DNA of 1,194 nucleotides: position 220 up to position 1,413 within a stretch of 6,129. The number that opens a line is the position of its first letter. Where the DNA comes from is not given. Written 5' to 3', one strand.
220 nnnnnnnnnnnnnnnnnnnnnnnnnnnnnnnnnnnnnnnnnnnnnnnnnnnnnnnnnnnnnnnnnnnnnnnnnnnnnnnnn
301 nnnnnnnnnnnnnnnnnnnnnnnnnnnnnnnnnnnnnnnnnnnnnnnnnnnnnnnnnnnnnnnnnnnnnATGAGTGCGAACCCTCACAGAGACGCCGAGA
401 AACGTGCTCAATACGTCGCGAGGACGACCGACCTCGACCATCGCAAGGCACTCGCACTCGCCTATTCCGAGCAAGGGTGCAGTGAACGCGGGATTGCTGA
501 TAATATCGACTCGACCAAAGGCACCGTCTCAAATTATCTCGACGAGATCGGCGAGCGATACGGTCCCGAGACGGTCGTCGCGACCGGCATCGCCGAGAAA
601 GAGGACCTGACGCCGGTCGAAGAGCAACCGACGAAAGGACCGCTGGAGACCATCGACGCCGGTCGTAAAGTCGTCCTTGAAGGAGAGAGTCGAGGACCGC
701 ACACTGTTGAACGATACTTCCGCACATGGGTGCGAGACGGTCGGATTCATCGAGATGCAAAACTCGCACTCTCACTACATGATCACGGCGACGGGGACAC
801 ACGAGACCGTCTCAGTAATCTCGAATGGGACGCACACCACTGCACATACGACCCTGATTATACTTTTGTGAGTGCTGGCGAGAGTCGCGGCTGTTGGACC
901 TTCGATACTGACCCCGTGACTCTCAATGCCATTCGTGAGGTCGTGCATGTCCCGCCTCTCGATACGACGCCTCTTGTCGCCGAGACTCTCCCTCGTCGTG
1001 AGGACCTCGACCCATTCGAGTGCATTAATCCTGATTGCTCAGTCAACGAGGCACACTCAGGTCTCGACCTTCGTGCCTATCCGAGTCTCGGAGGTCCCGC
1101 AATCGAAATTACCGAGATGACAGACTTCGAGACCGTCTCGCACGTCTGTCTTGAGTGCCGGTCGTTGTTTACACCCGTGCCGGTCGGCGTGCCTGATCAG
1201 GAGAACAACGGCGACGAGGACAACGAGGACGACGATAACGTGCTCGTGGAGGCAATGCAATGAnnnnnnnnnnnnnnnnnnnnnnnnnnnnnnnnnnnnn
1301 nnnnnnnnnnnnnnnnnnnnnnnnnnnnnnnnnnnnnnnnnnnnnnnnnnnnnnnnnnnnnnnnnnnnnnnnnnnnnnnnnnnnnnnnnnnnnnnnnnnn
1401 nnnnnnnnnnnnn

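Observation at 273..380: Helically phased hexamer array that flips orientation about a dyad centre, ending on the start codon of the HTH gene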

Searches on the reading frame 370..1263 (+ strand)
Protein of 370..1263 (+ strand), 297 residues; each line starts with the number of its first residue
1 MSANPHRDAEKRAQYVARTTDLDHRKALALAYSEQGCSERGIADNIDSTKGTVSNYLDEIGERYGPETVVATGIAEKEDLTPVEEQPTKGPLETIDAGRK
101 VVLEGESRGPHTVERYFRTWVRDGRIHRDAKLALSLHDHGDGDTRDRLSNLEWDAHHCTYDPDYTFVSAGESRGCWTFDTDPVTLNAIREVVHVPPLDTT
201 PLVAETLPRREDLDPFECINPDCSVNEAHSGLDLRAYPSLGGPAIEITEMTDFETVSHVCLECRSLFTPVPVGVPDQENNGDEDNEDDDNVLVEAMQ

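Call 6: search_protein_families(library=pfam, proteins=[window:370-1263:+], max_evalue=0.1)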
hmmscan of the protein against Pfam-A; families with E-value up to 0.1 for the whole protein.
window:370-1263:+ (297 aa): 0 families

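Call 7: search_protein_families(library=phrogs, proteins=[window:370-1263:+], max_evalue=0.01)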
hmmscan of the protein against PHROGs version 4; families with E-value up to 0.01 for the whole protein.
window:370-1263:+ (297 aa): 0 families

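Call 22: find_related_loci(query=window:370-1263:+, collection=viral_contigs, flank=3000)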
Query window:370-1263:+ (297 aa) in viral_contigs; peptide patterns used: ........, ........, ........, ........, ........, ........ (x = any residue, [..] = any of these).
40 stretches matched a pattern, but none encodes a relative of the query by tblastn (E <= 1e-3).

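Call 23: find_homologous_proteins(query=window:370-1263:+)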
Query window:370-1263:+ (297 aa): 23 proteins with E <= 0.001 among 1886 candidates.
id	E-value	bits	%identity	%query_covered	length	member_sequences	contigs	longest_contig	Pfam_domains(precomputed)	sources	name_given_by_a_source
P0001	1.7e-201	686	100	100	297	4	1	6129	-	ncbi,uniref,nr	ncbi:hypothetical protein [Haloquadratum walsbyi]|uniref:Uncharacterized protein n=1 Tax=Haloquadrat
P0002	8.9e-172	588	86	100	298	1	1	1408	-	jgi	jgi:hypothetical protein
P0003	3.0e-156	537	79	99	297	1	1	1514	-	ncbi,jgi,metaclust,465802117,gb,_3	jgi:hypothetical protein|metaclust:\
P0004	2.2e-148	511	76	99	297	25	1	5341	-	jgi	-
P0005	2.3e-141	488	74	99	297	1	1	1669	-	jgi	-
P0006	6.8e-140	484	73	99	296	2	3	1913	-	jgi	jgi:predicted transcriptional regulator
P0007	9.4e-136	470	71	99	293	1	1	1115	-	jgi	-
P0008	2.2e-124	433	65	100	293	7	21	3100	-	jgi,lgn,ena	jgi:hypothetical protein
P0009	2.3e-124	433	68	95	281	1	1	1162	-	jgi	jgi:hypothetical protein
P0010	2.0e-111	390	57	97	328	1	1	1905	-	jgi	jgi:hypothetical protein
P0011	6.0e-111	389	59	98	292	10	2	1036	-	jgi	jgi:transposase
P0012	4.8e-108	379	58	99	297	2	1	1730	-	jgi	jgi:hypothetical protein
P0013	2.8e-106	373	59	100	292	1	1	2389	-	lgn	-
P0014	7.5e-98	346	54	100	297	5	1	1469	-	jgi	-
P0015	1.6e-91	325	52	100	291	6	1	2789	-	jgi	jgi:hypothetical protein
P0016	3.1e-71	258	46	98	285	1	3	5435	-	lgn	-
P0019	1.8e-67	246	46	98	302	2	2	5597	-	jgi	-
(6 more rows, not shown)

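Call 25: find_related_loci(query=A2, collection=metagenome_contigs, flank=3000)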
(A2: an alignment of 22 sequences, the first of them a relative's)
Query A2 (297 aa) in metagenome_contigs; peptide patterns used: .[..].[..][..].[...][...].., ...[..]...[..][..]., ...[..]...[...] (x = any residue, [..] = any of these).
297 stretches matched a pattern; 14 encode a relative of the query (tblastn E <= 1e-3); 14 distinct loci.
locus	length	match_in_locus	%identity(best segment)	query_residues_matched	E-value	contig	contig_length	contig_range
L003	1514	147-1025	79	4-297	1e-174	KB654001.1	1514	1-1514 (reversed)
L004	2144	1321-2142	81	1-275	1e-166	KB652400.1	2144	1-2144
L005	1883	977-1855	75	4-297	3e-153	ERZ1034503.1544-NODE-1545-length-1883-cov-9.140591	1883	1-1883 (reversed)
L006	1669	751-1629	74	4-297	3e-151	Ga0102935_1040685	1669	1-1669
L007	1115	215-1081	71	4-297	5e-148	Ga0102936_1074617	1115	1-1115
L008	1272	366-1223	65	7-297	2e-138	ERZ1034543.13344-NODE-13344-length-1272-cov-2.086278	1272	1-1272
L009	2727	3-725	77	56-297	3e-123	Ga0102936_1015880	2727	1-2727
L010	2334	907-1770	59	6-297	6e-116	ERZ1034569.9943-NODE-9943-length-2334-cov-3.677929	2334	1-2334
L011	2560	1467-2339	58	4-297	3e-113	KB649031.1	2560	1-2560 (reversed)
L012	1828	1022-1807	60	26-293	1e-107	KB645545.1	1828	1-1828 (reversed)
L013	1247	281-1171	47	7-297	9e-79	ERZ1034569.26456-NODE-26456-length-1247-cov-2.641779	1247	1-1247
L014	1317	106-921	40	7-292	1e-51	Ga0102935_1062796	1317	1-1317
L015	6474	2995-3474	37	105-268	4e-22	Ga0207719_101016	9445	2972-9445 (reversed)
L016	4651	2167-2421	54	1-85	2e-21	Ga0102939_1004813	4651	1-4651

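Call 32: find_related_loci(query=A2, collection=viral_contigs, flank=4000)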
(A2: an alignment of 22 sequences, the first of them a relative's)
Query A2 (297 aa) in viral_contigs; peptide patterns used: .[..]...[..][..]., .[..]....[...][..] (x = any residue, [..] = any of these).
38 stretches matched a pattern; 1 encode a relative of the query (tblastn E <= 1e-3); 1 distinct loci.
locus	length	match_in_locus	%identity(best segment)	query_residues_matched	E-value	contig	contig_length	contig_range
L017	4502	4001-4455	56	113-267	7e-19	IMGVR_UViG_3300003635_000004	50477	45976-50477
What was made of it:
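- Tried and rejected: It holds essentially no pL6 relatives (calls 22, 32).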

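Call 33: find_encoding_contigs(protein=P0004, flank=6000, max_places=4)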
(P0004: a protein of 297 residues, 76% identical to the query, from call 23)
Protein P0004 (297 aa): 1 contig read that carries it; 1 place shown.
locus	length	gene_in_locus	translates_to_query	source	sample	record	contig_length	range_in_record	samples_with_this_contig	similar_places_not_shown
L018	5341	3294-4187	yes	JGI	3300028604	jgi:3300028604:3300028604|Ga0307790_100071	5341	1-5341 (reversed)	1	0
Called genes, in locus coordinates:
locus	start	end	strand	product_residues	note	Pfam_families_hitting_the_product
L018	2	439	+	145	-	?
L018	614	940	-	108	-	-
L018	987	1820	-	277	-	-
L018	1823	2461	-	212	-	-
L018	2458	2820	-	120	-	-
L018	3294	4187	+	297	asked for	-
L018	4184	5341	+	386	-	?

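Call 34: find_encoding_contigs(protein=P0016, flank=6000, max_places=4)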
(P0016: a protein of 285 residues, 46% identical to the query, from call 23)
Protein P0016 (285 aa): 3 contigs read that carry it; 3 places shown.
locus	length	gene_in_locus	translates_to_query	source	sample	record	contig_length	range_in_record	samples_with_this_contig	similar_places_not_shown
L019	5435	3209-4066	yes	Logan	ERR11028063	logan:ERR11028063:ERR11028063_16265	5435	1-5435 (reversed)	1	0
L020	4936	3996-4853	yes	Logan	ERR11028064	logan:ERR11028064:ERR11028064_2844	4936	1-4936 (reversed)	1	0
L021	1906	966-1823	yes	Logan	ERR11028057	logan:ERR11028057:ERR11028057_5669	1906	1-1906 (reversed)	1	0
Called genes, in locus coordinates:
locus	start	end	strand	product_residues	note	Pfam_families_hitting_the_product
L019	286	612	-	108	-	-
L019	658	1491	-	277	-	-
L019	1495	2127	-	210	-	-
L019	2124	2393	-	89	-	-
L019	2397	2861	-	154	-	-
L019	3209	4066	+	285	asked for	-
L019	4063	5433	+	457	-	?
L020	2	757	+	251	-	?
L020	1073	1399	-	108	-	-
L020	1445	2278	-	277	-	-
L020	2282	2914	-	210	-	-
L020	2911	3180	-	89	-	-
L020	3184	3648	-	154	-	-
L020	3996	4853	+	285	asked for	-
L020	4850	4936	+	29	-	?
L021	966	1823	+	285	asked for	-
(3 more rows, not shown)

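Call 35: find_encoding_contigs(protein=P0019, flank=6000, max_places=4)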
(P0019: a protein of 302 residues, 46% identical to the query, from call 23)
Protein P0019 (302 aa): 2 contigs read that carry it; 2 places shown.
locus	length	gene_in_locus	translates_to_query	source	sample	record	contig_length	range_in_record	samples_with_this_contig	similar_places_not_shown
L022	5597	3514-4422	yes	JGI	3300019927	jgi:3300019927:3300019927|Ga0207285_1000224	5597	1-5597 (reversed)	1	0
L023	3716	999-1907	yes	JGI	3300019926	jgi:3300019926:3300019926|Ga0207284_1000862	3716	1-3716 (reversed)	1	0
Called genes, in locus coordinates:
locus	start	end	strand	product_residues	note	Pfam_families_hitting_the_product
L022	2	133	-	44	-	?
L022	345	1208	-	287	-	-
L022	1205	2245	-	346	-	-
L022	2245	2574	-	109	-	-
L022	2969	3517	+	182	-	-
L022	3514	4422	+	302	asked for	-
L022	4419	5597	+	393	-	?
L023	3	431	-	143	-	?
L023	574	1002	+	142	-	-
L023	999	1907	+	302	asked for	-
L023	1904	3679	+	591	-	PF25227:DUF7845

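Call 36: find_encoding_contigs(protein=P0008, flank=6000, max_places=8)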
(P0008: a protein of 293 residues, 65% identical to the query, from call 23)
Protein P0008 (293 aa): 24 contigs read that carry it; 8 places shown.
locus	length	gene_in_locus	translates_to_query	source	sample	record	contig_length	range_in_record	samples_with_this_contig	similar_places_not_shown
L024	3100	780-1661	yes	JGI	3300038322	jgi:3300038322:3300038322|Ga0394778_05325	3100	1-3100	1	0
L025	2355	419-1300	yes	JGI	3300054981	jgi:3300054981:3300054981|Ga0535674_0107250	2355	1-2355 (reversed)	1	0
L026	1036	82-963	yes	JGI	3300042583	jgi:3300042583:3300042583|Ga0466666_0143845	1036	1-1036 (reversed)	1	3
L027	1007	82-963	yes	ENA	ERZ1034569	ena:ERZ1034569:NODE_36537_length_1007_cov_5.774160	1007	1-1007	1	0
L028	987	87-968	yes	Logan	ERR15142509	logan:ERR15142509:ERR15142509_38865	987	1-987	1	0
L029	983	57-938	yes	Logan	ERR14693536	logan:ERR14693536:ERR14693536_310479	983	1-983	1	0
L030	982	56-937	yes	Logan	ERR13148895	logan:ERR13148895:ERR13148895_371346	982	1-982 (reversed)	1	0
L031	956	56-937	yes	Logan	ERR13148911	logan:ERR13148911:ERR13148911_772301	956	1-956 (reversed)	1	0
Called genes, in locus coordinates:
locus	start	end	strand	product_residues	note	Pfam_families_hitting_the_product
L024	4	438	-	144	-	-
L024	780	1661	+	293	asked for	-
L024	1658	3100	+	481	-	?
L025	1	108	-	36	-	?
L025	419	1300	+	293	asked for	-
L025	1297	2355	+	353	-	?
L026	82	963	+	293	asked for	-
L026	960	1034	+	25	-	?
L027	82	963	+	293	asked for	-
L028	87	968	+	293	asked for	-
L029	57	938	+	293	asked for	-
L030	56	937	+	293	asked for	-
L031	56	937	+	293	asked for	-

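Call 48: find_encoding_contigs(protein=P0002, flank=3000, max_places=4)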
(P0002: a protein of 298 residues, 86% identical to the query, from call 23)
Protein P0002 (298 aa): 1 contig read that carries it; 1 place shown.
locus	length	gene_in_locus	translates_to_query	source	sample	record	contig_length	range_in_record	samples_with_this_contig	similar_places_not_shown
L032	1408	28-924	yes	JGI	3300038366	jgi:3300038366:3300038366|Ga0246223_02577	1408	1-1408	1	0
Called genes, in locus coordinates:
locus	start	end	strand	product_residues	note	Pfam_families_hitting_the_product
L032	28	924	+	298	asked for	-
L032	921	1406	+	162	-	?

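Call 49: find_encoding_contigs(protein=P0006, flank=3000, max_places=4)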
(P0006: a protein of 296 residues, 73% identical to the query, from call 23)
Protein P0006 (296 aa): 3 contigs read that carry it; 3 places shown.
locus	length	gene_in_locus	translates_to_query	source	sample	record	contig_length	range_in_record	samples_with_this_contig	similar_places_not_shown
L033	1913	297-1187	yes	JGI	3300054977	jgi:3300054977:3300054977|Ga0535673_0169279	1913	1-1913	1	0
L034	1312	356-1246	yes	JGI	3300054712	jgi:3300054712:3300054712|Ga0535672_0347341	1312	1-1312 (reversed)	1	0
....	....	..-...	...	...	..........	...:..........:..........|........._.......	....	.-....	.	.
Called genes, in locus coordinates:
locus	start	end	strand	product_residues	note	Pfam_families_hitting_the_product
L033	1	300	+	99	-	?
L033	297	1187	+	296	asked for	-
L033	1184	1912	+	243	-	?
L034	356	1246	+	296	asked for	-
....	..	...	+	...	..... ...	-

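Call 50: find_encoding_contigs(protein=P0009, flank=3000, max_places=4)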
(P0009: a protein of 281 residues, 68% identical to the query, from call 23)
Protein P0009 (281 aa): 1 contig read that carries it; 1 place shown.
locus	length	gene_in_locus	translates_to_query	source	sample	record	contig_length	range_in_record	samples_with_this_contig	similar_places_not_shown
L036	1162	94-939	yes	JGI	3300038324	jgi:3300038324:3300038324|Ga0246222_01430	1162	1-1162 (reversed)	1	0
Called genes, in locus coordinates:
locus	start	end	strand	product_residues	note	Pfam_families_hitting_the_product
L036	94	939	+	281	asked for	-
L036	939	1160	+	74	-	?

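Call 51: find_encoding_contigs(protein=P0015, flank=3000, max_places=4)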
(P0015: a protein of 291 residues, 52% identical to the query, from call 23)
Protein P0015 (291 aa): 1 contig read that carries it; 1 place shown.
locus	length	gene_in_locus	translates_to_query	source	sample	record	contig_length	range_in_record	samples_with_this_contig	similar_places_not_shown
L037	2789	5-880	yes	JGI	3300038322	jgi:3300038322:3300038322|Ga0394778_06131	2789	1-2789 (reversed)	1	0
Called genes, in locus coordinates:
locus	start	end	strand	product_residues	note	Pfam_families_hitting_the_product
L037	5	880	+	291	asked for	-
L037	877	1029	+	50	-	-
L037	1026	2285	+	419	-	-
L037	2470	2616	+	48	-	-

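Call 86: search_solved_structures(query=A2, max_evalue=1)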
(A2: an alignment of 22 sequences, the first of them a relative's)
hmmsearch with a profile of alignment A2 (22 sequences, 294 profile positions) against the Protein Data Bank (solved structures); distinct sequences matched with E-value up to 1: 15.
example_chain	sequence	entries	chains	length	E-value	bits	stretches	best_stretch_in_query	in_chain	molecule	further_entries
2fg5_A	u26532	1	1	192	0.081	15.4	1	51-119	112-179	Ras-related protein Rab-31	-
5fb2_A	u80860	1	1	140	0.14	14.7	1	3-61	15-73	MarR family regulatory protein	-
4l9t_A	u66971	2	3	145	0.18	14.3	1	3-61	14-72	MepR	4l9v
5ffx_A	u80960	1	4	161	0.32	13.5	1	3-61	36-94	MarR family regulatory protein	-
4ldz_A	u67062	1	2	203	0.38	13.2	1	22-64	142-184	Transcriptional regulatory protein DesR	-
7pok_A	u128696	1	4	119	0.42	13.1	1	241-266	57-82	LD15650p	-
1zlj_A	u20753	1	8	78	0.46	13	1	28-70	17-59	Dormancy Survival Regulator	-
3eco_A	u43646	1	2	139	0.46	13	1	3-61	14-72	MepR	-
4l9j_A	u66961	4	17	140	0.47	12.9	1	3-61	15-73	MepR | MarR family regulatory protein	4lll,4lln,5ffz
5f6f_A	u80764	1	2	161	0.49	12.9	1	3-61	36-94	MarR family regulatory protein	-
4l9n_A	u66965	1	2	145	0.64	12.5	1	3-61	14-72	MepR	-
1zlk_A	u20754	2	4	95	0.69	12.4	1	27-70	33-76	Dormancy Survival Regulator | TWO COMPONENT TRANSCRIPTIONAL REGULATORY PROTEIN DEVR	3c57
4yn8_A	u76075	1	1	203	0.75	12.3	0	22-72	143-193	Response regulator ChrA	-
4zmr_A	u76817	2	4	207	0.86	12.1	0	22-63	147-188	Response regulator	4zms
4hye_A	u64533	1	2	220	0.98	11.9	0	22-63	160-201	Response regulator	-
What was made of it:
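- Weak MarR and LuxR sequence hits were found (call 86).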

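Call 92: predict_structure(alignment_id=A2)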
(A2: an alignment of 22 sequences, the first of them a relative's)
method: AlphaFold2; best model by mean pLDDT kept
length: 297 residues; sequences in the alignment: 22
mean_pLDDT: 63.9   pTM: 0.44
mean pLDDT of the five models: 63.9, 61.8, 60.3, 57.1, 53.8
residues with pLDDT >= 90: 12; 70-90: 119; 50-70: 93; < 50: 73
segments of 3 or more residues with pLDDT < 50: 72-76, 124-127, 224-258, 276-297
pLDDT, mean of each block of 10 residues (from residue 1): 70 82 87 82 87 87 71 49 54 54 62 73 52 79 85 84 76 80 88 82 60 58 44 32 29 40 53 48 31 27
secondary structure, 60 per line:
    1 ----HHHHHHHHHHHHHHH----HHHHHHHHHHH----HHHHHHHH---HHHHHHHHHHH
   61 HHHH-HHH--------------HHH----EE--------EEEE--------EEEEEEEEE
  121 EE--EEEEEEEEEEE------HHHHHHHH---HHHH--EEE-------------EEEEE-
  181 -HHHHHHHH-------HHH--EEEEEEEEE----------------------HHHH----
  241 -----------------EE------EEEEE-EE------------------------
elements in order: H5-19 H24-34 H39-46 H50-64 E100-103 E112-122 E125-135 H142-149 H153-156 E159-161 E175-179 H182-189 E202-210 H233-236 E266-270

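Call 94: fold_search(model_id=the predicted structure, library=pdb)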
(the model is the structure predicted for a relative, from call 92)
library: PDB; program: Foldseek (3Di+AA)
matches with E <= 10: 484; with E <= 0.001: 0
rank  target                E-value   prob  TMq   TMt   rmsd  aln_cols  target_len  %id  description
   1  6xg8_B                1.0e-01  0.57  0.15  0.13  20.9       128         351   16  ISCth4 transposase, pre-cleaved complex, PCC (released 2020-10-14)
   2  2dbb_B                1.0e-01  0.23  0.14  0.27  18.0       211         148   13  Crystal structure of PH0061 (released 2006-06-15)
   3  8q90_A                1.3e-01  0.23  0.13  0.24  18.6       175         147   14  Halophilic Lrp transcription factor (released 2024-01-31)
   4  2dbb_A                1.4e-01  0.23  0.15  0.29  18.4       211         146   13  Crystal structure of PH0061 (released 2006-06-15)
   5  4wt0_A                1.5e-01  1.00  0.14  0.60   0.9        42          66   33  Crystal structure of the DNA binding domains of LiaRD191N from E. faecalis (released 2015-05-06)
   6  6xgx_A                1.6e-01  0.57  0.14  0.10  21.4       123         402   15  ISCth4 transposase, strand transfer complex 1, STC1 (released 2020-10-14)
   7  4zmr_A                1.7e-01  1.00  0.14  0.20   0.7        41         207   29  Structural characterization of the full-length response regulator spr1814 in complex with a phosphate analogue reveals (released 2016-04-27)
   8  2p5v_G                1.8e-01  0.28  0.15  0.27  18.9       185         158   10  Crystal Structure of Transcriptional Regulator NMB0573 from Neisseria Meningitidis (released 2007-04-03)
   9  4wul_A                1.9e-01  1.00  0.14  0.60   1.0        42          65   33  Crystal structure of E. faecalis DNA binding domain LiaRD191N complexed with 26bp DNA (released 2015-05-06)
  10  4l9t_B                2.3e-01  0.95  0.15  0.31   5.2        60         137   22  Crystal structure of MepR F27L mutant from multidrug resistant S. aureus clinical isolate (released 2013-09-11)
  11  7x1k_B                2.4e-01  1.00  0.14  0.58   0.8        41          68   32  Crystal structure of the flagellar expression regulator DegU from Listeria monocytogenes (released 2022-08-10)
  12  4wul_B                2.7e-01  0.98  0.15  0.62   2.6        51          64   29  Crystal structure of E. faecalis DNA binding domain LiaRD191N complexed with 26bp DNA (released 2015-05-06)
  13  2p5v_C                2.7e-01  0.28  0.16  0.29  19.3       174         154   10  Crystal Structure of Transcriptional Regulator NMB0573 from Neisseria Meningitidis (released 2007-04-03)
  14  6sga_FQ               2.9e-01  0.11  0.14  0.15  19.0       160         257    9  Body domain of the mt-SSU assemblosome from Trypanosoma brucei (released 2019-09-18)
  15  5hev_B                3.1e-01  0.99  0.15  0.21   2.0        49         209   26  Crystal Structure of the beryllofluoride-activated LiaR from Enterococcus faecium (released 2016-11-16)
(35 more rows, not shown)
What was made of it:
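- Closest known: LuxR/TraR-type palindromic boxes, such as the tra box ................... Same: F2's N-terminal domain has this HTH fold (call 94).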
